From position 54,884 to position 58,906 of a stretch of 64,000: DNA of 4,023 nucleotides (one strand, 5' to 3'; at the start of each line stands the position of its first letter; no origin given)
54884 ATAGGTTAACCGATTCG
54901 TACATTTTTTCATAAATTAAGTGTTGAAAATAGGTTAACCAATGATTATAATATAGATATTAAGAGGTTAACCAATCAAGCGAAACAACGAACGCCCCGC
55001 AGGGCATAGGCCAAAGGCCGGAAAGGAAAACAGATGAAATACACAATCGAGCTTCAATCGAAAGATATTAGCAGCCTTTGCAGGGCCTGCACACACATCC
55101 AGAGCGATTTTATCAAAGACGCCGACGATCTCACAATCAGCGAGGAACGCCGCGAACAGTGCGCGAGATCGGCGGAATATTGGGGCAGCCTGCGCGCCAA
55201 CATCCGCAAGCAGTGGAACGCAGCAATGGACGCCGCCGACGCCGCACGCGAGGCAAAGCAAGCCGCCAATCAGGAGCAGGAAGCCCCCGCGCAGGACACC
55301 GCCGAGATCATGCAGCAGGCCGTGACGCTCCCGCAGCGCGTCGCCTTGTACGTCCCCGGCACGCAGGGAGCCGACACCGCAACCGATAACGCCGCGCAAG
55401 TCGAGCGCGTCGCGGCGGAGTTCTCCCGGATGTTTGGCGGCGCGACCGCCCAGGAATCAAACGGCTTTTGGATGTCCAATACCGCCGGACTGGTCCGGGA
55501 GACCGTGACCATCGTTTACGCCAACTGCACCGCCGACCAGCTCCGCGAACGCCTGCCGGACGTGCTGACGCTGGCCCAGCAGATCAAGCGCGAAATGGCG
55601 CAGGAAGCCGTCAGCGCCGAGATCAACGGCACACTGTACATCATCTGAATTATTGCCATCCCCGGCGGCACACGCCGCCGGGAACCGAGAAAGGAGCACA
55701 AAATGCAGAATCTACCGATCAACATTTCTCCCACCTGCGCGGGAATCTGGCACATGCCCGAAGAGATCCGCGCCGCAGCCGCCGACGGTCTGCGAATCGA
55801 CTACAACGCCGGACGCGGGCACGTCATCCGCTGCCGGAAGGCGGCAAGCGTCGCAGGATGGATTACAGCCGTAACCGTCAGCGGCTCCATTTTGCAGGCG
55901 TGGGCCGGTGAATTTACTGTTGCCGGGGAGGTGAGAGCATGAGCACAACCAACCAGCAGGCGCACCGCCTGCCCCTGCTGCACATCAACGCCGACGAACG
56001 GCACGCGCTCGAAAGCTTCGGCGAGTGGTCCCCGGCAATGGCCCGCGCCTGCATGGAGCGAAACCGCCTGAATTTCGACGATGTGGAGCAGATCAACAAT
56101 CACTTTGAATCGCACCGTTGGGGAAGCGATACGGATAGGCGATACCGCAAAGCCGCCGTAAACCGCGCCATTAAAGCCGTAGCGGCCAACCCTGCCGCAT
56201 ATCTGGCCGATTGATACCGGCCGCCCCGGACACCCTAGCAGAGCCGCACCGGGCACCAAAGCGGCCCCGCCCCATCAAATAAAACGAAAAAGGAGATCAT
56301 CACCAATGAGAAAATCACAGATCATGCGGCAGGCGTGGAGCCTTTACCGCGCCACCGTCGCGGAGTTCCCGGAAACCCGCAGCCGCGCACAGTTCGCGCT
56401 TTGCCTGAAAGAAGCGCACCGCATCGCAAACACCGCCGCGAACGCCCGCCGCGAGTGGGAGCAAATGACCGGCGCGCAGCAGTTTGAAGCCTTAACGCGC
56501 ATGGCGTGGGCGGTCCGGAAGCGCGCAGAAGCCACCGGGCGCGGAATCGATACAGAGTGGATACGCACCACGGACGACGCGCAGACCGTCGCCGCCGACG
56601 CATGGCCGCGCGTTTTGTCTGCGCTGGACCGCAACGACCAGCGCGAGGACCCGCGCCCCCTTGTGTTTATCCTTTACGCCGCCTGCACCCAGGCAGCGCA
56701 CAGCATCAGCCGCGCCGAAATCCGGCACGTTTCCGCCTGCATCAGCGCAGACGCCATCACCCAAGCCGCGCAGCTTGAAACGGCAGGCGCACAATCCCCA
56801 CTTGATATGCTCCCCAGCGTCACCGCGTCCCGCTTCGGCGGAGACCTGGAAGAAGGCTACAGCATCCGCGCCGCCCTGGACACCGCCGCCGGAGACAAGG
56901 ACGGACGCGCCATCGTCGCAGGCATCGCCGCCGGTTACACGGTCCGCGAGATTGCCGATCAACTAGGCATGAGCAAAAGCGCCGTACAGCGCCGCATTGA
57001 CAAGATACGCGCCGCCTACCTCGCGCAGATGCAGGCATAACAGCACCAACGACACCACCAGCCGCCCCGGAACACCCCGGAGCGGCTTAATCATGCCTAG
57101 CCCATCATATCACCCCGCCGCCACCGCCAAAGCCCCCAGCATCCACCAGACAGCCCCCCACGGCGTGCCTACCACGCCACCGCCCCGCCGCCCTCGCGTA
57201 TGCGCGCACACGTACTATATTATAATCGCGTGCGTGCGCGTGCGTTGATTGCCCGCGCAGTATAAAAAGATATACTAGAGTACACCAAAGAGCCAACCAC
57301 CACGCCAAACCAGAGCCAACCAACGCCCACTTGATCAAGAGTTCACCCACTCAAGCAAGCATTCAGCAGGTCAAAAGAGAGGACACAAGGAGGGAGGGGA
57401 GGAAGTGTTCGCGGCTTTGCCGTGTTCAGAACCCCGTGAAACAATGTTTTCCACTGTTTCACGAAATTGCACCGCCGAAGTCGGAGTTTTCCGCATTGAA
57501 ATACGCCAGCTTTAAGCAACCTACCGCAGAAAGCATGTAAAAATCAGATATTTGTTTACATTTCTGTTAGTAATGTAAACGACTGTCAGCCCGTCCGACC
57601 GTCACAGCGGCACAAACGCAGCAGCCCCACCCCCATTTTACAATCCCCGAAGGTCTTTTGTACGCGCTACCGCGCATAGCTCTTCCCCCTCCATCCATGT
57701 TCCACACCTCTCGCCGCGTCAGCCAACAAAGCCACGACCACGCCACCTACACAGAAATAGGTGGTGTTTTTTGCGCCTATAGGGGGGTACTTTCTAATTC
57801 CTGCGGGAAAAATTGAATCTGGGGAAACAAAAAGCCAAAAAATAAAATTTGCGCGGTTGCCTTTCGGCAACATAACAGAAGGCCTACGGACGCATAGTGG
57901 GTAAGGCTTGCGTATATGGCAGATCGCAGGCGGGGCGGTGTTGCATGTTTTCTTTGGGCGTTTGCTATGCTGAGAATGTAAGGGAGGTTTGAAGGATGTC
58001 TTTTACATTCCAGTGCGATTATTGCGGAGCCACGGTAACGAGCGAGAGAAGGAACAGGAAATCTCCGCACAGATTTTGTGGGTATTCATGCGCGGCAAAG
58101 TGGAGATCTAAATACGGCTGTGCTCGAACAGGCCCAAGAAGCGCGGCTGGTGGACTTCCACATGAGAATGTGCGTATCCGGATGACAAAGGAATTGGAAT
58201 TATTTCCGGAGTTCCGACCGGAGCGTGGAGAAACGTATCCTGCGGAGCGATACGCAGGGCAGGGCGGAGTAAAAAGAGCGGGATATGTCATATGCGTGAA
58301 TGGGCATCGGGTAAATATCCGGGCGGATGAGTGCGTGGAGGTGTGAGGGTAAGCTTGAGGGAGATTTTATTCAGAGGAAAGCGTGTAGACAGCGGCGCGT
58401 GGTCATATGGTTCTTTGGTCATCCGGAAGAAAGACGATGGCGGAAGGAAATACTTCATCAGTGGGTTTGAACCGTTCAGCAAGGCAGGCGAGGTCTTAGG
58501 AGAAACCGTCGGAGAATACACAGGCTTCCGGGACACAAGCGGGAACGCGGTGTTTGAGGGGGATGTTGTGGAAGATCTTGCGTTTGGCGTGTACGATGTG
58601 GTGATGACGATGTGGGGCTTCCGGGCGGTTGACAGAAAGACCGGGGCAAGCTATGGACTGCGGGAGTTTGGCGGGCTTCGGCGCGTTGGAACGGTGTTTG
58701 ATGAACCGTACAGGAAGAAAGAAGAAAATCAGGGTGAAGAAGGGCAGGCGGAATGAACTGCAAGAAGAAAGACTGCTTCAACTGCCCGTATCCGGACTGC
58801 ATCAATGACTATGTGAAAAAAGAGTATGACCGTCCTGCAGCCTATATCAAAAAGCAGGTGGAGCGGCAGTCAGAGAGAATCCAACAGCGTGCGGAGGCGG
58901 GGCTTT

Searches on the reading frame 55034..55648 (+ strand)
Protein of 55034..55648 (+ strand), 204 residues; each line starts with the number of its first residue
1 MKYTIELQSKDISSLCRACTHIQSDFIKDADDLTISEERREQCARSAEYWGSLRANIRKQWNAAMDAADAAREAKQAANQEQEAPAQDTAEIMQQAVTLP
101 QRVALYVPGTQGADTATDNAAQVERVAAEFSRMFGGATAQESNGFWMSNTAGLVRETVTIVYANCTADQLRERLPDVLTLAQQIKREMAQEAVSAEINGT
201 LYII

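Call 81: search_protein_families(library=phrogs, proteins=[window:55034-55648:+], max_evalue=0.0001)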
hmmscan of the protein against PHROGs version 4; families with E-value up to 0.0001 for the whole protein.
window:55034-55648:+ (204 aa): 2 families
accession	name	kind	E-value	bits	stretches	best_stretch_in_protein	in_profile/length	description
phrog_3543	-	unknown function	1.1e-12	49.1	1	99-204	4-108/125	-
phrog_31027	-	unknown function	2.7e-08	35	1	85-197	7-110/118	-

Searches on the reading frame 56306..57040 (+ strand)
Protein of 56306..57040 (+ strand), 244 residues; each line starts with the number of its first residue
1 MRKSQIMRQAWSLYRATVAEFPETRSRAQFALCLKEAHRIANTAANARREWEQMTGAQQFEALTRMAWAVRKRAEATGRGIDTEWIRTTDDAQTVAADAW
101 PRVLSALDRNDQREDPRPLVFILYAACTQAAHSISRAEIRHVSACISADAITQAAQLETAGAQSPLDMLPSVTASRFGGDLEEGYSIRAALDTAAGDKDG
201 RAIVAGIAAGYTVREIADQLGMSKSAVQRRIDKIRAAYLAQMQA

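Call 81: search_protein_families(library=phrogs, proteins=[window:56306-57040:+], max_evalue=0.0001)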
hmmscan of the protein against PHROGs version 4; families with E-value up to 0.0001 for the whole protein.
window:56306-57040:+ (244 aa): 2 families
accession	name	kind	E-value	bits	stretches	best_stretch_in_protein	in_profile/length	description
phrog_1740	-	transcription regulation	4.9e-06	26.3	1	200-238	173-212/567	RNA polymerase sigma factor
phrog_8305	-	unknown function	6.2e-06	27.1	1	2-85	5-88/124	-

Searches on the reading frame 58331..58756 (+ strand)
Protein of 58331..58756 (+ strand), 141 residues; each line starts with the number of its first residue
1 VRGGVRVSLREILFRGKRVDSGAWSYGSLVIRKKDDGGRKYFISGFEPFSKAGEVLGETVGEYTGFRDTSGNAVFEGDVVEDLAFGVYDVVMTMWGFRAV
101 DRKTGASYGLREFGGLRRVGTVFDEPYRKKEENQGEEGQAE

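Call 81: search_protein_families(library=phrogs, proteins=[window:58331-58756:+], max_evalue=0.0001)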
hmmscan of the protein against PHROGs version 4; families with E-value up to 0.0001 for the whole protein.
window:58331-58756:+ (141 aa): 2 families
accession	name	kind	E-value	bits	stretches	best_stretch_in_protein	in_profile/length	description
phrog_8684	-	unknown function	2.1e-13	51.6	1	10-83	3-84/164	-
phrog_98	-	unknown function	4.5e-08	33.8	1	8-98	24-119/208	-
